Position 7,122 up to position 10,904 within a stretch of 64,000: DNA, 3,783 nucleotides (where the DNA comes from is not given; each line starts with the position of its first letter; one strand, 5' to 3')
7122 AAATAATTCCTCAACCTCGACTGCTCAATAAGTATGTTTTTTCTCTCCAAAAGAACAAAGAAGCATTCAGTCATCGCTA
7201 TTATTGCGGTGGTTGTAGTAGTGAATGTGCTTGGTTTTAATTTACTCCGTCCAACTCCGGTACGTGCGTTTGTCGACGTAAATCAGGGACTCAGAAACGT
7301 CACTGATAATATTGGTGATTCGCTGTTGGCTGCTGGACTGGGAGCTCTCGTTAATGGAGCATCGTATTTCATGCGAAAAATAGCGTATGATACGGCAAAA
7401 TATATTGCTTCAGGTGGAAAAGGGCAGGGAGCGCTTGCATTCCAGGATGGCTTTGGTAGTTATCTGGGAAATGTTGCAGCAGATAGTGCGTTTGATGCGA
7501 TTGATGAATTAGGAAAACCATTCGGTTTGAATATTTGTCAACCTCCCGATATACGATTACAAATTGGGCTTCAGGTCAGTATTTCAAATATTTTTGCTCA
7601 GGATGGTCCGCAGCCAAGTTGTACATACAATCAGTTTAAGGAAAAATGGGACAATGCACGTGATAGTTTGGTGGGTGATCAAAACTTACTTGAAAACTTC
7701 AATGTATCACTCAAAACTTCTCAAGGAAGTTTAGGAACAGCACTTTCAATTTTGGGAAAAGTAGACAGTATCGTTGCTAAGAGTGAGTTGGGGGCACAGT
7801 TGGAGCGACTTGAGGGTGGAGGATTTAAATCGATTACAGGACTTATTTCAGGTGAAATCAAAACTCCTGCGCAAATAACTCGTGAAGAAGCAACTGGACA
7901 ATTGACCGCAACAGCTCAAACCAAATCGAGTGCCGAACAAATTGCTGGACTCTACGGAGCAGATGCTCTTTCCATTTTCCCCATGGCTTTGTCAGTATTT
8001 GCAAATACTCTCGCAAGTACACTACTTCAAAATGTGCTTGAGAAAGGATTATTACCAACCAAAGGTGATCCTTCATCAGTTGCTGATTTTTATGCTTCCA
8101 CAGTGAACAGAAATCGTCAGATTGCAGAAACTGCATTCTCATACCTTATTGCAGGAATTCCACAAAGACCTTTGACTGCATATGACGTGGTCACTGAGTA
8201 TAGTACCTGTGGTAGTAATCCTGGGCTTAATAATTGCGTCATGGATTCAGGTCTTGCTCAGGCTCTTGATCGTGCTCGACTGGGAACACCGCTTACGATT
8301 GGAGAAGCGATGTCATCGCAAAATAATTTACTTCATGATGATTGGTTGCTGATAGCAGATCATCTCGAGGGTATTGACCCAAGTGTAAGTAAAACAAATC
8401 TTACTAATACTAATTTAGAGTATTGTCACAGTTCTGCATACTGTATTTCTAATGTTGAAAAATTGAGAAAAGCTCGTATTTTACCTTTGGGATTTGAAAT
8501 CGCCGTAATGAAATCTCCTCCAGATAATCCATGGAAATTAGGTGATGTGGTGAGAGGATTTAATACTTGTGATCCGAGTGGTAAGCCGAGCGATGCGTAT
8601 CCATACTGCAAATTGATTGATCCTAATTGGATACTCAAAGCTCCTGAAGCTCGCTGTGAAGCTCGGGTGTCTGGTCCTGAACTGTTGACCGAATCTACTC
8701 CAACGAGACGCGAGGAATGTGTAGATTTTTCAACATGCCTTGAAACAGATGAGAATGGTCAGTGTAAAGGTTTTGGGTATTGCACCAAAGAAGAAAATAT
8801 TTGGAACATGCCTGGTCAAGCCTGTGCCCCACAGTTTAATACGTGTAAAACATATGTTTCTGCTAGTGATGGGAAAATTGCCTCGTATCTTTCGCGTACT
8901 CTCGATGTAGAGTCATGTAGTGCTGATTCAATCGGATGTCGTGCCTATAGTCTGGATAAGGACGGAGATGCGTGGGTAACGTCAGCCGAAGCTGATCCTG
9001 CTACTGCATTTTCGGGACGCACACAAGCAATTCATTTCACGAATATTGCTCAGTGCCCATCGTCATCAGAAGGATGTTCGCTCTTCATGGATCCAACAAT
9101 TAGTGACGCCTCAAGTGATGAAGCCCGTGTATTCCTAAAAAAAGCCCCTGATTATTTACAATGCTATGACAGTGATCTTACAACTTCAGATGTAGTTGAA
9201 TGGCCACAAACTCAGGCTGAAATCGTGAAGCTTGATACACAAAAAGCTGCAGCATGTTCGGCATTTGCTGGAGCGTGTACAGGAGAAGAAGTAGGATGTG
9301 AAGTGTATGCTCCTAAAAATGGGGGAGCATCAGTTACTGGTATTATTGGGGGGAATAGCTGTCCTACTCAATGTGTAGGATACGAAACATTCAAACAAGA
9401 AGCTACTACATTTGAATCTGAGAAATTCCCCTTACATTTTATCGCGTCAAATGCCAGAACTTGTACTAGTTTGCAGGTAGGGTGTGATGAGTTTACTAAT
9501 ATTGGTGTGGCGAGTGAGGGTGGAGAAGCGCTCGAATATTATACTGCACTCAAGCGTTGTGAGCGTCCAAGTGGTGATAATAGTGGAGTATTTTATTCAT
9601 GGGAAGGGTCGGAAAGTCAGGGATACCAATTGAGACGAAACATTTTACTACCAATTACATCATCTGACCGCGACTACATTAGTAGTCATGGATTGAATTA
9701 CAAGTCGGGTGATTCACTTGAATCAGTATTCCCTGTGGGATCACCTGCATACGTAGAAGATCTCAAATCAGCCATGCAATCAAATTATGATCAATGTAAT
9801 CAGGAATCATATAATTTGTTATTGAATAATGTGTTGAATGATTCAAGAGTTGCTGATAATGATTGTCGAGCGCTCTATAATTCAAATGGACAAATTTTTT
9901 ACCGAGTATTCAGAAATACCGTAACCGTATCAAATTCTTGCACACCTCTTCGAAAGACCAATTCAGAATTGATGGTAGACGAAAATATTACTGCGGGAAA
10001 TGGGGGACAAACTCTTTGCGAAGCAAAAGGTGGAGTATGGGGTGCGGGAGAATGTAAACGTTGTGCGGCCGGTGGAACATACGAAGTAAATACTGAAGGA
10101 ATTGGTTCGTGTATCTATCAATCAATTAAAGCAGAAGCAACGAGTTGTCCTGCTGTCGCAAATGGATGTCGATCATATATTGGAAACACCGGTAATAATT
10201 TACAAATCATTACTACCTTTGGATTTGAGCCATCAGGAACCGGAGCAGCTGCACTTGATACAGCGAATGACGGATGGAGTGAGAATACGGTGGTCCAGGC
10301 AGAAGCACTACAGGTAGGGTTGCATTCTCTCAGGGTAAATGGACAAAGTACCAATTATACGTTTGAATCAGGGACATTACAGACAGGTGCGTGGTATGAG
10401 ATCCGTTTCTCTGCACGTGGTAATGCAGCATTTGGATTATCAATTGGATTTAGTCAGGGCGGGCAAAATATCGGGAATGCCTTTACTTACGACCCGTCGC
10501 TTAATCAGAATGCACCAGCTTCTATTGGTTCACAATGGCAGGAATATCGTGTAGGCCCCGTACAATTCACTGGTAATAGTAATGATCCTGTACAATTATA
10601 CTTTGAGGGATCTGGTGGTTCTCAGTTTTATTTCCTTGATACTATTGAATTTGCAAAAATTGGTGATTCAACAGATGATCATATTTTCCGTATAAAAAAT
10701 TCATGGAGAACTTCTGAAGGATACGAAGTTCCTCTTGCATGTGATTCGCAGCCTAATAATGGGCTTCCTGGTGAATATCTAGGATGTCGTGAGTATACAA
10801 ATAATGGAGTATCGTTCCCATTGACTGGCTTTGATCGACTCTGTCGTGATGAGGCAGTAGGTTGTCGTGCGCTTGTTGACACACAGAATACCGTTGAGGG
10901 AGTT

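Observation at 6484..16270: Giant 3019-aa surface protein built from a recurring G-C-x-x-[YF] cysteine motif with an embedded lectin-like domain, co-transcribed with an Asp-rich Ca-binding-like membrane protein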

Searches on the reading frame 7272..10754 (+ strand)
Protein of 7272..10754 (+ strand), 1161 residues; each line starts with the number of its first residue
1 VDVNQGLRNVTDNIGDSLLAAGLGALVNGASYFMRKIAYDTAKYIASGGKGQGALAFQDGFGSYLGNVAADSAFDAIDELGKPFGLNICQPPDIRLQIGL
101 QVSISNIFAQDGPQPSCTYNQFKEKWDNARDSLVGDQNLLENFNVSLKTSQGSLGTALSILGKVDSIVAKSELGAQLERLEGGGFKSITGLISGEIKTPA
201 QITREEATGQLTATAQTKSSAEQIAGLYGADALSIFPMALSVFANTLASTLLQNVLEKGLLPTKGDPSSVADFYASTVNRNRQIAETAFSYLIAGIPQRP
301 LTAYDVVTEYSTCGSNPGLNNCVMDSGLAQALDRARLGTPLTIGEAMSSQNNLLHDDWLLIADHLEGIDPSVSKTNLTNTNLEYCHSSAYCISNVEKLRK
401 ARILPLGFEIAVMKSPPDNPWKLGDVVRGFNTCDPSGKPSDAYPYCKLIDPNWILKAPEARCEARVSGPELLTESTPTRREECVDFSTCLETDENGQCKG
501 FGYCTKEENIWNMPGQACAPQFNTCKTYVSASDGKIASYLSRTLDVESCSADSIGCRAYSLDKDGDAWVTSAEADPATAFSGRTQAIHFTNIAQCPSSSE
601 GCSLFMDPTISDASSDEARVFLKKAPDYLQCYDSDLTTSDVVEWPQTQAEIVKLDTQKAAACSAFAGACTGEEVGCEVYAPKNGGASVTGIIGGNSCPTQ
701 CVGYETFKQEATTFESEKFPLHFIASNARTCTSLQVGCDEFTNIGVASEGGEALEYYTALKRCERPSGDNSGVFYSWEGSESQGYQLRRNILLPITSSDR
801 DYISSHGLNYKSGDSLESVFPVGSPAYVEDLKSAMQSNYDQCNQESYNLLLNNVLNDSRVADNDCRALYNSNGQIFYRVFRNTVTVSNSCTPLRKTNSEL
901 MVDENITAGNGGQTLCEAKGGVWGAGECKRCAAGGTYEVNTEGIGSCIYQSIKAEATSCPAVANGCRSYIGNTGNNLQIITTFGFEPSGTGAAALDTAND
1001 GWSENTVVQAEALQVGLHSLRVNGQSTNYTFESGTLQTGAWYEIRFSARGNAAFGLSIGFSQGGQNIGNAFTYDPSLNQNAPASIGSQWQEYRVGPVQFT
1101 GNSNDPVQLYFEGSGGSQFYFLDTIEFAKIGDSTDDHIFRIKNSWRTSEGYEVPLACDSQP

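Call 32: predict_structure(alignment_id=A3)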
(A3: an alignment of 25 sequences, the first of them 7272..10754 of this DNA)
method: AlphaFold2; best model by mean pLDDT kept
length: 1161 residues; sequences in the alignment: 25
mean_pLDDT: 57.8   pTM: 0.30
mean pLDDT of the five models: 57.8, 57.4, 54.0, 52.1, 50.9
residues with pLDDT >= 90: 66; 70-90: 392; 50-70: 127; < 50: 576
segments of 3 or more residues with pLDDT < 50: 1-304, 364-383, 460-464, 468-471, 473-479, 482-610, 622-627, 671-731, 748-750, 780-784, 1142-1161
pLDDT, mean of each block of 10 residues (from residue 1): 28 32 34 44 40 38 41 39 37 34 27 36 43 39 34 32 35 36 30 34 40 36 29 28 30 32 30 30 34 30 60 64 81 81 84 81 49 38 55 81 84 79 90 81 86 77 45 44 43 42 39 36 35 36 32 31 36 41 36 41 47 53 49 61 65 66 53 43 39 28 27 36 32 57 62 70 84 78 59 89 85 83 88 87 86 65 86 86 88 78 82 85 87 81 78 76 53 64 85 83 87 83 89 87 90 88 88 76 86 86 90 81 89 60 43 39 43
secondary structure, 60 per line:
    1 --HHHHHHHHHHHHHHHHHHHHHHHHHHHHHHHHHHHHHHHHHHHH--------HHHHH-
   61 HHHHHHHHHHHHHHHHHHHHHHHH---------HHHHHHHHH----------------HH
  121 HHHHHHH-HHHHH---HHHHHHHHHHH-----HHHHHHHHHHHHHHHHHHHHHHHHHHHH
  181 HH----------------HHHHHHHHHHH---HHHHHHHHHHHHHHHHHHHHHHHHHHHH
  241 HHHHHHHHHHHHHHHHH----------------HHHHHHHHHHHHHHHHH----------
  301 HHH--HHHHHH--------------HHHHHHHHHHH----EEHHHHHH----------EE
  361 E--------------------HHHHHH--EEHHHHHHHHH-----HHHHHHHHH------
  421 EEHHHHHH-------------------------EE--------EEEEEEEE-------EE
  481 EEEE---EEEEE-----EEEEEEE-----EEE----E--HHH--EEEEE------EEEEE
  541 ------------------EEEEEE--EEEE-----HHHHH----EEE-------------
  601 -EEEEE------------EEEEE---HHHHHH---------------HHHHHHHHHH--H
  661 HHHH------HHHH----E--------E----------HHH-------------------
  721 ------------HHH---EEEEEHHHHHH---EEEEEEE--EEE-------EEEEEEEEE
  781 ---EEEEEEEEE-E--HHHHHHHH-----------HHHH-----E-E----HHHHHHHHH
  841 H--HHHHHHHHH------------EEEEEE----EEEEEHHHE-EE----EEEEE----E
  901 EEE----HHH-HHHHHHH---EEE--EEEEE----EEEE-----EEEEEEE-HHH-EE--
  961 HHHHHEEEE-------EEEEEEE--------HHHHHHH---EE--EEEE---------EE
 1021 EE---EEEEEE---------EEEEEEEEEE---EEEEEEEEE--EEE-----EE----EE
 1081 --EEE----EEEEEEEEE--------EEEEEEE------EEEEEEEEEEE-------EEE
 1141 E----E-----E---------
elements in order (helices of 4 or more, strands of 3 or more residues): H3-46 H55-59 H61-84 H94-102 H119-127 H129-133 H137-147 H153-182 H199-209 H213-257 H274-290 H306-311 H326-336 H343-348 E359-361 H382-387 H392-400 H406-414 H423-428 E464-471 E479-484 E488-492 E498-504 E510-512 E525-529 E536-540 E559-564 E567-570 H576-580 E585-587 E602-606 E619-623 H627-632 H648-657 H660-664 H671-674 E739-743 H744-749 E753-759 E762-764 E772-780 E784-792 H797-804 H816-819 H832-841 H844-852 E865-870 E875-879 E891-895 E900-903 H912-918 E922-924 E927-931 E936-939 E945-951 H961-965 E966-969 E977-983 H992-998 E1006-1009 E1019-1022 E1026-1031 E1041-1050 E1054-1062 E1065-1067 E1083-1085 E1090-1098 E1107-1113 E1120-1130 E1138-1141
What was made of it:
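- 7269..8189 (+): Residues 39-345: the most conserved region. Predicted helical at low confidence, with two moderately hydrophobic conserved helices (55-73, 274-292) and invariant C128 and C156. AF2 pLDDT below 50 with helical DSSP (call 32).
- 8190..10169 (+): Residues 346-1005: first cysteine-rich scaffold block, with C-x6-C motif copies at 557, 588, 634, 701, 708, 770 and 998. AF2 is confident for 345-505 and 779-1000 (call 32).
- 10182..10694 (+): Residues about 1010-1180: CBM4/9/22-like beta-sandwich (lectin-type domain). AF2 pLDDT 80-90 (call 32).
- On CBM_4_9 / galactose-binding-like carbohydrate-binding modules (embedded domain): AF2 pLDDT is 80-90 for this region (call 32).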

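Call 34: fold_search(model_id=the predicted structure, library=pdb)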
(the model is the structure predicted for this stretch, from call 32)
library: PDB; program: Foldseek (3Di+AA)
matches with E <= 10: 1287; with E <= 0.001: 166
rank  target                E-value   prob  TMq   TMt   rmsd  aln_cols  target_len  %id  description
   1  4xuo_A                6.9e-07  1.00  0.11  0.69   3.8       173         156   17  Structure of the CBM22-1 xylan-binding domain from Paenibacillus barcinonensis Xyn10C (released 2015-06-03)
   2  4xup_C                8.5e-07  1.00  0.11  0.68   3.7       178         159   16  Structure of the N-terminal CBM22-1-CBM22-2 tandem domain from Paenibacillus barcinonensis Xyn10C (released 2015-06-03)
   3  4xup_E                1.4e-06  1.00  0.11  0.66   3.9       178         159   16  Structure of the N-terminal CBM22-1-CBM22-2 tandem domain from Paenibacillus barcinonensis Xyn10C (released 2015-06-03)
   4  8xmz_A                2.4e-06  1.00  0.09  0.61   4.0       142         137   15  Crystal structure of a novel porphyran-binding carbohydrate binding module (released 2024-01-17)
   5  6qev_B                2.7e-06  1.00  0.09  0.08  23.6       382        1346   12  EngBF DARPin Fusion 4b B6 (released 2019-11-06)
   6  7r1e_A                2.7e-06  1.00  0.10  0.17  22.4       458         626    8  Mosquitocidal Cry11Ba determined at pH 10.4 from naturally-occurring nanocrystals by Serial femtosecond crystallograph (released 2022-07-27)
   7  9no3_A                4.8e-06  1.00  0.08  0.19  22.0       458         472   14  The bifunctional arabinofuranosidase/xylosidase from metagenome of Pseudacanthotermes militaris. (released 2025-10-08)
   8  6sh9_B                5.6e-06  1.00  0.09  0.08  23.4       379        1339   12  EngBF DARPin Fusion 4b D12 (released 2019-11-06)
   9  3ecq_B                5.6e-06  1.00  0.08  0.07  20.3       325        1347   13  Endo-alpha-N-acetylgalactosaminidase from Streptococcus pneumoniae: SeMet structure (released 2008-09-09)
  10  9no3_D                5.6e-06  0.99  0.07  0.17  22.6       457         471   12  The bifunctional arabinofuranosidase/xylosidase from metagenome of Pseudacanthotermes militaris. (released 2025-10-08)
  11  5a59_A                5.9e-06  1.00  0.08  0.08  22.2       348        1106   12  The structure of GH101 E796Q mutant from Streptococcus pneumoniae TIGR4 in complex with T-antigen (released 2015-09-02)
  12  7r1e_B                6.5e-06  1.00  0.10  0.17  22.4       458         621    7  Mosquitocidal Cry11Ba determined at pH 10.4 from naturally-occurring nanocrystals by Serial femtosecond crystallograph (released 2022-07-27)
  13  4moa                  7.2e-06  1.00  0.09  0.17  19.5       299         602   11  Crystal structure of CRY4BA-R203Q TOXIN (released 2014-12-10)
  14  7qx6                  7.2e-06  1.00  0.10  0.17  23.1       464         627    9  mosquitocidal Cry11Aa-E583Q determined at pH 7 from naturally-occurring nanocrystals by Serial femtosecond crystallograp (released 2022-07-27)
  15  2zex_A                9.4e-06  1.00  0.08  0.49   6.2       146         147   14  Family 16 carbohydrate binding module (released 2008-03-04)
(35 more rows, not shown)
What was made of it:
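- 10182..10694 (+): Foldseek hits to CBM22, CBM4-2, CBM16, CBM61 and Cry toxins (read as their domain III) (call 34).
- On CBM_4_9 / galactose-binding-like carbohydrate-binding modules (embedded domain): Also CBM4-2, CBM16, CBM61 and a porphyran-binding CBM (call 34).
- CBM-type modules usually accompany glycan-active enzymes (call 34).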

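Call 51: search_protein_representatives(protein=window:7272-10754:+)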
Query: 1161 residues. Proteins with E-value up to 0.001 (for the whole library): 1395; up to 1e-10: 1288; up to 1e-30: 1081. The best 150 are listed.
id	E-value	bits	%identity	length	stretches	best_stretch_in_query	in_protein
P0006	0.0e+00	2251.2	84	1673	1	1-1160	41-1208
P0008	0.0e+00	1617.6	65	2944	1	1-1159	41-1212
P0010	0.0e+00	1247.5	53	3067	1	13-1161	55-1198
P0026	0.0e+00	1119.5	51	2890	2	8-1161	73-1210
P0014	0.0e+00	1117.0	49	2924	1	12-1161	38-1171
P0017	0.0e+00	1105.7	49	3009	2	108-1161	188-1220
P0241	0.0e+00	1089.6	50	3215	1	7-1156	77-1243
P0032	0.0e+00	1080.4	48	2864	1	11-1152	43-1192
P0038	0.0e+00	1073.4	50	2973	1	7-1161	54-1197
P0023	0.0e+00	1056.1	49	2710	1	16-1161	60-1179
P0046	0.0e+00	1052.3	46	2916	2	5-1161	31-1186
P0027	0.0e+00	1044.7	48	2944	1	13-1161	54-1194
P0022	0.0e+00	1043.7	49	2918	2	7-906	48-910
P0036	0.0e+00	1042.5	46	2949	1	7-1161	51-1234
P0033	0.0e+00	1037.0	47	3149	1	18-1161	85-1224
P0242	1.1e-298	1010.1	48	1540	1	12-1161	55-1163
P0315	1.4e-150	519.7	39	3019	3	4-595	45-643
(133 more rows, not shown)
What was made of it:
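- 7155..16214 (+): Giant gene, 3019 aa with 108 Cys. Member of an unannotated family of 2500-3300 aa found in Magasanikbacteria/Patescibacteria. 1395 clusters at 50% identity (call 51).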

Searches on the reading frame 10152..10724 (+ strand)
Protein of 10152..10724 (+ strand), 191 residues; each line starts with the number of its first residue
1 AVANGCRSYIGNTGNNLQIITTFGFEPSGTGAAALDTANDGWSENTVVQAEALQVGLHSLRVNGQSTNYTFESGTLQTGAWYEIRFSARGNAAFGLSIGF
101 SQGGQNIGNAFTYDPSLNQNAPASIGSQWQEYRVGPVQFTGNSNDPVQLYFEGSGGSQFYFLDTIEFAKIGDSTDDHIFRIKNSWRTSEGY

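Call 72: search_protein_families(library=pfam, proteins=[window:10152-10724:+], max_evalue=1)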
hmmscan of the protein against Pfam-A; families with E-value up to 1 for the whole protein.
seq(191 aa): 2 families
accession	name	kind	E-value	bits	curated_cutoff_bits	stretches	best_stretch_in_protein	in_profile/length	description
PF03944.20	Endotoxin_C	-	0.004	18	21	1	65-167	38-138/142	delta endotoxin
PF11129.13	EIAV_Rev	-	0.19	12.4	25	1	35-98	42-103/134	Rev protein of equine infectious anaemia virus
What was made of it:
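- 10182..10694 (+): The window's own segment matches only Endotoxin_C at E 0.004 (call 72).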
